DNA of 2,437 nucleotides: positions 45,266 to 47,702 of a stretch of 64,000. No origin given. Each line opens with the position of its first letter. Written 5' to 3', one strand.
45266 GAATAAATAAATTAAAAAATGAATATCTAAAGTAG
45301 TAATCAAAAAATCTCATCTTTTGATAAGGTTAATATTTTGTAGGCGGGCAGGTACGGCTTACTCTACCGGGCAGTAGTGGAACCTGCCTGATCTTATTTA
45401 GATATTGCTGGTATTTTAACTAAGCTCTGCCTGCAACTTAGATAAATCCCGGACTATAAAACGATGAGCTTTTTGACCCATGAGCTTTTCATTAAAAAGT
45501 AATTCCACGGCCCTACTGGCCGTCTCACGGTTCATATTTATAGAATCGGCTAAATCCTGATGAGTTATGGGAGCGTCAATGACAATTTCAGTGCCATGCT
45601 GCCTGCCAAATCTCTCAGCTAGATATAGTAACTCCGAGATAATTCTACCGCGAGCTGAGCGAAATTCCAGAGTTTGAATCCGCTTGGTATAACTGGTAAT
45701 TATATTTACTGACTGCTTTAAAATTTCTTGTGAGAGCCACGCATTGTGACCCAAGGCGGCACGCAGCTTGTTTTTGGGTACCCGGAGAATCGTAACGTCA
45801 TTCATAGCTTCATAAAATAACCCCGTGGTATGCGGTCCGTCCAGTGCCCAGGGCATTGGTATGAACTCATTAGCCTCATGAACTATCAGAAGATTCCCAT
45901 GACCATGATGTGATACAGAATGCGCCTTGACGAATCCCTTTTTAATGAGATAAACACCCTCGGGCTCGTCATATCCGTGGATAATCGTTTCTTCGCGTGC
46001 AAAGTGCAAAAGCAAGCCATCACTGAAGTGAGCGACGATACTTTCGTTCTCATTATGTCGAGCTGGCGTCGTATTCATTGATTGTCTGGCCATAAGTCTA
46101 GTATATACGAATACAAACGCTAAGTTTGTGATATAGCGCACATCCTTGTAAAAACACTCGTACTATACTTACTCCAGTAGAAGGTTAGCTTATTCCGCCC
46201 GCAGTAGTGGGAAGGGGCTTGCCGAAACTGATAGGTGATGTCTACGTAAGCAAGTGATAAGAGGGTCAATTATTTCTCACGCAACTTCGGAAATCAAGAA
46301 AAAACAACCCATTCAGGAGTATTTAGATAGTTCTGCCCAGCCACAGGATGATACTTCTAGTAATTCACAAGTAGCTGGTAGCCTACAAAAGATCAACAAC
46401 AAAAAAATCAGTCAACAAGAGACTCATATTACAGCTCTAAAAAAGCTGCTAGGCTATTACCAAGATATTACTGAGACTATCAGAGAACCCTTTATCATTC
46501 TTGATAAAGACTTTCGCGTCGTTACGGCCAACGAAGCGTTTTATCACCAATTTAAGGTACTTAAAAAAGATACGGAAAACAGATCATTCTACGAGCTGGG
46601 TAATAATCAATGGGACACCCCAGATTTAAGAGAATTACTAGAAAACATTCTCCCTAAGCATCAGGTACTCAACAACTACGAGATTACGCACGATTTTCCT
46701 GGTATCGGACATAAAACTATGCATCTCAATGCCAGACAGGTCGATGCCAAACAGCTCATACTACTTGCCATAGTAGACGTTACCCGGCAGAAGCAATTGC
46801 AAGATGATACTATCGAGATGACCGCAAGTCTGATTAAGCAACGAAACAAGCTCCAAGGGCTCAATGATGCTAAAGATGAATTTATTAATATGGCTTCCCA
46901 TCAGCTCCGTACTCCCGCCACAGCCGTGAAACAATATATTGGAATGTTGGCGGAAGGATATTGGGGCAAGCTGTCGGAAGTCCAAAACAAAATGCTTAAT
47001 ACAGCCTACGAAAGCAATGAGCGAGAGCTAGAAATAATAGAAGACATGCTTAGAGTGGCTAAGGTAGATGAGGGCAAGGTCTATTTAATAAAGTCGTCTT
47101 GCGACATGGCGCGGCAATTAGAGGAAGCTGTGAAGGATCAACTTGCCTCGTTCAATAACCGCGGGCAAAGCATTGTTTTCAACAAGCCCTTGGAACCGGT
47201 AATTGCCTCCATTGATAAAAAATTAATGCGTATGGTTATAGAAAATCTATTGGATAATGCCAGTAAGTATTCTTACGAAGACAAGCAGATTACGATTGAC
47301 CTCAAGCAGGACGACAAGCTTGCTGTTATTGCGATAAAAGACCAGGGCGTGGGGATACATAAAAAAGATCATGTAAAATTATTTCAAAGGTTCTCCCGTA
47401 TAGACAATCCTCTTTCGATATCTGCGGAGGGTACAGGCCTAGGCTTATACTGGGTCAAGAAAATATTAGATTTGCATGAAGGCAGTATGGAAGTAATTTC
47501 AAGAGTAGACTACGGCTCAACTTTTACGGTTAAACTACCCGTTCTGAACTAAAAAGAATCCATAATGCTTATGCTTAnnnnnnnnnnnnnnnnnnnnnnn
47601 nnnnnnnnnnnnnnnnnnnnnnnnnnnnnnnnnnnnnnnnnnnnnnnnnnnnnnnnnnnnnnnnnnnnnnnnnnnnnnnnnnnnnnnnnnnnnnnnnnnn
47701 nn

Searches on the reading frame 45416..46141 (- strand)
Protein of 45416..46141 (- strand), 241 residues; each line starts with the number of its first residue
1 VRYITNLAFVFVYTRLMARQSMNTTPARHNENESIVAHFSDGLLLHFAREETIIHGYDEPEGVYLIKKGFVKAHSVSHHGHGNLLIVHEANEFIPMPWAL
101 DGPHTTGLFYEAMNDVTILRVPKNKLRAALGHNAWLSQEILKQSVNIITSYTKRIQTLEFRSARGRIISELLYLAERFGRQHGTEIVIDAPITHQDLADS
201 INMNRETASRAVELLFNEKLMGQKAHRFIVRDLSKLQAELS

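Call 51: search_protein_families(library=pfam, proteins=[window:45416-46141:-], max_evalue=0.001)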
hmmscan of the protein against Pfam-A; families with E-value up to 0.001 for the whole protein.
window:45416-46141:- (241 aa): 2 families
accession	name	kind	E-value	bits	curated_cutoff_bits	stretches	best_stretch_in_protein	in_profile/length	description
PF13545.12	HTH_Crp_2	-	2.7e-11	43.7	27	1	166-238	2-69/70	Crp-like helix-turn-helix domain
PF00027.35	cNMP_binding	-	2.2e-08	34.4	27.5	1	45-131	2-87/89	Cyclic nucleotide-binding domain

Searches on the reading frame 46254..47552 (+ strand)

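Call 51: search_protein_families(library=pfam, proteins=[window:46254-47552:+], max_evalue=0.001)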
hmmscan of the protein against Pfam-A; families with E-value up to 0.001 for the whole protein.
window:46254-47552:+ (432 aa): 5 families
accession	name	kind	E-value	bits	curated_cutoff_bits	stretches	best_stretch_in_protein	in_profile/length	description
PF02518.31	HATPase_c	-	3.3e-24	85.9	26.4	1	321-430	2-109/111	Histidine kinase-, DNA gyrase B-, and HSP90-like ATPase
PF00512.31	HisKA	-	5.8e-13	49.1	26.9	1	206-274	1-66/66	His Kinase A (phospho-acceptor) domain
PF08448.16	PAS_4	-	1e-07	32.6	23.1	1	75-180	3-109/110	PAS fold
PF14501.12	HATPase_c_5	-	0.0004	20.7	22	0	327-415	8-89/102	GHKL domain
PF00989.32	PAS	-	0.00084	19.8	22.6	0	69-160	3-93/113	PAS fold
